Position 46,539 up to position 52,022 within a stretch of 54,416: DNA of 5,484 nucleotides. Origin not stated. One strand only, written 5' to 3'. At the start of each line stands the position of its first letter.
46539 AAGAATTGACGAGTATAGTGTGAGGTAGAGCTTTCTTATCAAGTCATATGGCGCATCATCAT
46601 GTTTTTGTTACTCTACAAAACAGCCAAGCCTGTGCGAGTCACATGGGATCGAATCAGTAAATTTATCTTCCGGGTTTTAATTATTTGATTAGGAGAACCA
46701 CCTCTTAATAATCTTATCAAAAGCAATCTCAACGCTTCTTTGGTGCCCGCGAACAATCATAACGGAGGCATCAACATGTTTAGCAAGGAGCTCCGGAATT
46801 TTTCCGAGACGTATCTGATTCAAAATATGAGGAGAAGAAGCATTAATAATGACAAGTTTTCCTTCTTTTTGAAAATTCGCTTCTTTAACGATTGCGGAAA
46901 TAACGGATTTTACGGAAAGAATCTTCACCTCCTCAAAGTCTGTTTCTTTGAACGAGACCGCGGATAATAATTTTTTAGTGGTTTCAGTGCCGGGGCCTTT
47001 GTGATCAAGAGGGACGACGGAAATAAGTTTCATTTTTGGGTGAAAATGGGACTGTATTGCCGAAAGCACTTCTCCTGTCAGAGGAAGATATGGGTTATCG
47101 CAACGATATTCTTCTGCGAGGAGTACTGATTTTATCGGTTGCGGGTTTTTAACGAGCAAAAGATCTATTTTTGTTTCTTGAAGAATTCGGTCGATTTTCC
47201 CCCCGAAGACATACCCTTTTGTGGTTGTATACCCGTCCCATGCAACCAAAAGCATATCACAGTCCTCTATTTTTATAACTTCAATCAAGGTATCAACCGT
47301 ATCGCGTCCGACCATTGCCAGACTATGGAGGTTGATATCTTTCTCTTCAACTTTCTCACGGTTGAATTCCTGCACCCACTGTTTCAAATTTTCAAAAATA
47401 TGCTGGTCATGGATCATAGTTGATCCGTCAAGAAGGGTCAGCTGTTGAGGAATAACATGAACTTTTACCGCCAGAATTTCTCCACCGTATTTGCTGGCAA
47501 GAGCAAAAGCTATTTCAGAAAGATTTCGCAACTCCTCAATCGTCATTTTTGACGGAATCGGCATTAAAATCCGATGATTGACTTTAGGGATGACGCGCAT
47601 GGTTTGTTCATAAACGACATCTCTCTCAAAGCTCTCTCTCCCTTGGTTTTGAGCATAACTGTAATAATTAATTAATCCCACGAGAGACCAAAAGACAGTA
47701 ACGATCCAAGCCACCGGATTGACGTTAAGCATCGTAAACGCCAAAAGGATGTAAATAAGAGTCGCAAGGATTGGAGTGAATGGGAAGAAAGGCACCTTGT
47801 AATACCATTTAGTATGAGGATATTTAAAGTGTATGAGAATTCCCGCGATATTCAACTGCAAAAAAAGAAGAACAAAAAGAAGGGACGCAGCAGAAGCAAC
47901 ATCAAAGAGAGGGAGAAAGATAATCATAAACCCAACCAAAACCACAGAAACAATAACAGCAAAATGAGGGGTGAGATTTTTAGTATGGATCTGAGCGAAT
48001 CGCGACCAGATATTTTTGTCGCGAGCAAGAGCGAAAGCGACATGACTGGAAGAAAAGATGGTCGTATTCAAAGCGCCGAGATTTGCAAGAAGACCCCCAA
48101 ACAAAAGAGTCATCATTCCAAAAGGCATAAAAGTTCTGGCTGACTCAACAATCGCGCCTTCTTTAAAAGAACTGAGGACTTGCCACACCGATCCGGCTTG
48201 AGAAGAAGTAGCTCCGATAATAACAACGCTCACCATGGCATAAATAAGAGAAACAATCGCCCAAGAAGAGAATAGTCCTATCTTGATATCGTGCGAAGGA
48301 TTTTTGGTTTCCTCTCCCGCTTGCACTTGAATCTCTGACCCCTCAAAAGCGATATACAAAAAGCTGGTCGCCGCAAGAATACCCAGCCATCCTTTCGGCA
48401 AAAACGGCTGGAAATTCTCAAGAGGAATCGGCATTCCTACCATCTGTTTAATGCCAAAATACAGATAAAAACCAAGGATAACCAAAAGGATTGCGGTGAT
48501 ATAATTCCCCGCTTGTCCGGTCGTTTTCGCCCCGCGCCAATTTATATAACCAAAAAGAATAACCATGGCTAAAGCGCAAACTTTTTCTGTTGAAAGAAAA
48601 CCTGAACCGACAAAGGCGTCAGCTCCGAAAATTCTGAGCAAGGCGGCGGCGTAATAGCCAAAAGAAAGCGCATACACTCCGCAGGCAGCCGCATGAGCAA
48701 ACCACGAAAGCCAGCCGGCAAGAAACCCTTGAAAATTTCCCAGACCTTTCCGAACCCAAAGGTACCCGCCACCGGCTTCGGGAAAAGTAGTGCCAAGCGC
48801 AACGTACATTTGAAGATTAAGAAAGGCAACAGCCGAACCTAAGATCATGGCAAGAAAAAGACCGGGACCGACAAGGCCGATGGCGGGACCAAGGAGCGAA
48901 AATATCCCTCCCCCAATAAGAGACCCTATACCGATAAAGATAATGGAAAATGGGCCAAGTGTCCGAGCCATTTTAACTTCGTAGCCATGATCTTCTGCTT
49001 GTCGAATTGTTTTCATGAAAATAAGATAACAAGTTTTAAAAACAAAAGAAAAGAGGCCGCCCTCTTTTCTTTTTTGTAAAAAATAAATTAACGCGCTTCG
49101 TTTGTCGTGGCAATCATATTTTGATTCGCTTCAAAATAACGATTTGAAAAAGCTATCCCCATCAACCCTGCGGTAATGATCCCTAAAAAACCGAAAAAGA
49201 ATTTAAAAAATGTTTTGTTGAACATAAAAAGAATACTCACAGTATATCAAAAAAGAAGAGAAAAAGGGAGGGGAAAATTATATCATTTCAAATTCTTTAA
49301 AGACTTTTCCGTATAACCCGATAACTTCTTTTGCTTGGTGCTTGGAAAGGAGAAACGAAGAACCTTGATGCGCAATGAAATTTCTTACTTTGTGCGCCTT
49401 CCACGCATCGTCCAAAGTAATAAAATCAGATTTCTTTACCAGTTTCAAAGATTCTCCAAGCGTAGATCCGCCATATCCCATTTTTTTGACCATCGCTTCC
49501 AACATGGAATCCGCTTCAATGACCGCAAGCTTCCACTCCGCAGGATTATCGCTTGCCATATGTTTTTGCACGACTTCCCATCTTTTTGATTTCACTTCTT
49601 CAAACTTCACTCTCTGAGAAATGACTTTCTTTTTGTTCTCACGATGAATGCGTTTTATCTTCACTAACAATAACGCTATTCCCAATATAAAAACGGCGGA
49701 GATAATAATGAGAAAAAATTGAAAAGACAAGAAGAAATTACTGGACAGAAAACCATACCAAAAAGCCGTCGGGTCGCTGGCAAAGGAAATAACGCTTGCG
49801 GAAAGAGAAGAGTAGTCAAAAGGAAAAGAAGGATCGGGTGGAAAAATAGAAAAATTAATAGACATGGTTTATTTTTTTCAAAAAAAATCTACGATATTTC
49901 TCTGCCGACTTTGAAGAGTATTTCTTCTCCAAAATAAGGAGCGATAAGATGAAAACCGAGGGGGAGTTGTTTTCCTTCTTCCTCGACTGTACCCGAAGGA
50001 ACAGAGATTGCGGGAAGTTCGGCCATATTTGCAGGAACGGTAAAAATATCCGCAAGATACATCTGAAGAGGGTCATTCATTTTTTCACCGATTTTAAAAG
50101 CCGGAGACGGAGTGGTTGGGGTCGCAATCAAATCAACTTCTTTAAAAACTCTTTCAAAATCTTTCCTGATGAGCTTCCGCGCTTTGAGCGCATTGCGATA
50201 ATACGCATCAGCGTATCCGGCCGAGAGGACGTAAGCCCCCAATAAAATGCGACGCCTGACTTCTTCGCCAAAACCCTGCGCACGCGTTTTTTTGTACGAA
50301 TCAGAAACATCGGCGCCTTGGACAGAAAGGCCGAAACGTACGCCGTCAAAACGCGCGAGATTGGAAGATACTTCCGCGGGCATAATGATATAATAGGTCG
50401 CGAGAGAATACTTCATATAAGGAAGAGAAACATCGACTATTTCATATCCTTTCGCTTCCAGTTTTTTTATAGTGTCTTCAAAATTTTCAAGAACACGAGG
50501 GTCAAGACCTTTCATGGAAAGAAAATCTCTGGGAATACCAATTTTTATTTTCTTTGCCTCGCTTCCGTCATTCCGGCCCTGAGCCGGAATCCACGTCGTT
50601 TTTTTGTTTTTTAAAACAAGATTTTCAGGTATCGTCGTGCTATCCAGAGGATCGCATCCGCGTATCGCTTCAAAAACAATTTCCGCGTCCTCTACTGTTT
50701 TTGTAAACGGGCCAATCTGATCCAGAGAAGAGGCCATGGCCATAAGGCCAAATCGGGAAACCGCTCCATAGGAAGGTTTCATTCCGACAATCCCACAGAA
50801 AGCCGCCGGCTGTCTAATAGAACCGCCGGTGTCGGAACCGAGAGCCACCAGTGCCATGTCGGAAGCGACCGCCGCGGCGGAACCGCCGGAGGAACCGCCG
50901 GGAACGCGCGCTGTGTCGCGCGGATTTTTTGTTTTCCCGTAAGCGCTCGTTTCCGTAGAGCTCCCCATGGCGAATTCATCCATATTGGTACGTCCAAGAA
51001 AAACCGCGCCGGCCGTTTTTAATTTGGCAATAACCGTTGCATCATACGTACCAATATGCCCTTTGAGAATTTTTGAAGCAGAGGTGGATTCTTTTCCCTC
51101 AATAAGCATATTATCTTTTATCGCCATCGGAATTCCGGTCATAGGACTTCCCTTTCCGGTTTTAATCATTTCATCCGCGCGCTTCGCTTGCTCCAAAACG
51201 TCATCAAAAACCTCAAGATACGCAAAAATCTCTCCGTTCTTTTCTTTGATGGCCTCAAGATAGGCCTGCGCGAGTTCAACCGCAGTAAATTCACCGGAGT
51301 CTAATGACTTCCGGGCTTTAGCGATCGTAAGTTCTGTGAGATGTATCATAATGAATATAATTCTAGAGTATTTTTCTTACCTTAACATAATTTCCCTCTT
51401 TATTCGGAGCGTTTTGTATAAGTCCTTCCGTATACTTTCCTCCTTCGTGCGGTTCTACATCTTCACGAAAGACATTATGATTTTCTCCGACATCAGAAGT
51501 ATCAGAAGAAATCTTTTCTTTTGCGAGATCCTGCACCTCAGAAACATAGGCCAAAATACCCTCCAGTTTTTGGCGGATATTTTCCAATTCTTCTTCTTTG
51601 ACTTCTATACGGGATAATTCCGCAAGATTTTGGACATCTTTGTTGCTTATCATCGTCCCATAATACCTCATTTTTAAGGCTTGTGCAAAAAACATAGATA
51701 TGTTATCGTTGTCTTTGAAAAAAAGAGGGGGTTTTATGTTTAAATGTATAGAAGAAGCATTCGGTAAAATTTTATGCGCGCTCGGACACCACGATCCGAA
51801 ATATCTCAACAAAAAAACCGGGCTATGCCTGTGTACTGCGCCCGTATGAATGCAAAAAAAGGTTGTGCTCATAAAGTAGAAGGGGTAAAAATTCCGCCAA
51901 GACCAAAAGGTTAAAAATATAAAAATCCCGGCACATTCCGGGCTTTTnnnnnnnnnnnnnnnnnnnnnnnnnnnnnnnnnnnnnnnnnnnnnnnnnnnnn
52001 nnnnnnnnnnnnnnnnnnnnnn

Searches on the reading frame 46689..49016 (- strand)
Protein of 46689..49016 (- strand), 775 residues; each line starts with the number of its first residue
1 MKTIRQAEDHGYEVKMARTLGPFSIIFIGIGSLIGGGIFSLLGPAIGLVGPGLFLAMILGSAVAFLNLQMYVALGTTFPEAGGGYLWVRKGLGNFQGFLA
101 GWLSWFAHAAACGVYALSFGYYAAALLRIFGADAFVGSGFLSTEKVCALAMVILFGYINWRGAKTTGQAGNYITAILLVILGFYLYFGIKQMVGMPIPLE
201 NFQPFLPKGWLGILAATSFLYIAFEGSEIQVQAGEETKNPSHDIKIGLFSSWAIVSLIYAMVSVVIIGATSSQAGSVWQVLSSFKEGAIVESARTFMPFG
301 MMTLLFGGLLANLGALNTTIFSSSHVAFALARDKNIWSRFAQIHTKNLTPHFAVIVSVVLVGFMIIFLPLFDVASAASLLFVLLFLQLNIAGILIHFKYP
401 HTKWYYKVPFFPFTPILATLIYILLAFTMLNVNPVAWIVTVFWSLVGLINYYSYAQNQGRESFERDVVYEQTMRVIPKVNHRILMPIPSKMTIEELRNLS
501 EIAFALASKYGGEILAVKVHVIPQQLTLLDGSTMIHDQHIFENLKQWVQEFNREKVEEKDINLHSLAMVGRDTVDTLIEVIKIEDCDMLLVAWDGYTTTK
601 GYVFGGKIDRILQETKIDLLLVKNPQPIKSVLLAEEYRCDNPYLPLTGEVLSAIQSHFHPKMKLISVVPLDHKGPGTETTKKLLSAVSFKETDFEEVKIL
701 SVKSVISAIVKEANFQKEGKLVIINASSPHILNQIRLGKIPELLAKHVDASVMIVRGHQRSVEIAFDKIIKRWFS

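Call 3: search_protein_families(library=pfam, proteins=[window:46689-49016:-], max_evalue=0.01)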
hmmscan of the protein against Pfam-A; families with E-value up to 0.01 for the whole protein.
window:46689-49016:- (775 aa): 5 families
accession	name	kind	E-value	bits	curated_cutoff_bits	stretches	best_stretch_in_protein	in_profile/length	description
PF13520.12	AA_permease_2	-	1.4e-32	113.7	27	1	20-439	1-416/427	Amino acid permease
PF00324.27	AA_permease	-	2.2e-24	86.5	24.6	1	25-457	2-463/470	Amino acid permease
PF00582.32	Usp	-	1.5e-10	42.2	24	1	498-623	17-141/141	Universal stress protein family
PF13906.12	AA_permease_C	-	1.9e-05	25.1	27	1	406-457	1-49/51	C-terminus of AA_permease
PF04996.17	AstB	-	0.0017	17.6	27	1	511-584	365-437/443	Succinylarginine dihydrolase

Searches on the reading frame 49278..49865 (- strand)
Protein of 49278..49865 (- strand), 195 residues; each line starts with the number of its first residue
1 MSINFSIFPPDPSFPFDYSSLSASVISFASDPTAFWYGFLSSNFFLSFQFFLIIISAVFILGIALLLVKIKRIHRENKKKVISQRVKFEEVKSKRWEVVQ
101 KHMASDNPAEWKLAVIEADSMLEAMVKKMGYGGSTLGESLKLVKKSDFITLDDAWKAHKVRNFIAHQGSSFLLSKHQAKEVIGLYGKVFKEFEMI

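Call 3: search_protein_families(library=pfam, proteins=[window:49278-49865:-], max_evalue=0.01)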
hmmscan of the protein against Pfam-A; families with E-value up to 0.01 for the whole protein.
window:49278-49865:- (195 aa): 0 families

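Call 57: search_protein_families(library=pfam, proteins=[window:49278-49865:-], max_evalue=5)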
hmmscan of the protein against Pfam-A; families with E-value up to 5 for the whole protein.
window:49278-49865:- (195 aa): 1 family
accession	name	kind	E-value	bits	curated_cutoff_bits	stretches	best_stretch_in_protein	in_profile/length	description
PF10694.14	DUF2500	-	0.042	14.8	33.5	1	51-139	3-88/102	Protein of unknown function (DUF2500)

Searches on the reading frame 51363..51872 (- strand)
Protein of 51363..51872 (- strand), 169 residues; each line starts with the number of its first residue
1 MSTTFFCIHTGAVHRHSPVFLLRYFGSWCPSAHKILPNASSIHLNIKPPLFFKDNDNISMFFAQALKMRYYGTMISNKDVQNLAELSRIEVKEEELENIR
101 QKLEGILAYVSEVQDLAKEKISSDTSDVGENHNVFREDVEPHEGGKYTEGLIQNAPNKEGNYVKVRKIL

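Call 22: search_protein_families(library=pfam, proteins=[window:51363-51872:-], max_evalue=1)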
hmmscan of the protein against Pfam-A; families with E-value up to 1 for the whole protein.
window:51363-51872:- (169 aa): 2 families
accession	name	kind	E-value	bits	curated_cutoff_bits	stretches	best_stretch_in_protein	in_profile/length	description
PF02686.20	GatC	-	6.6e-13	49.1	23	1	92-165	2-66/66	Glu-tRNAGln amidotransferase C subunit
PF20977.2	GatF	-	0.016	15.8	33.4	1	73-121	36-84/150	Glutamyl-tRNA(Gln) amidotransferase subunit F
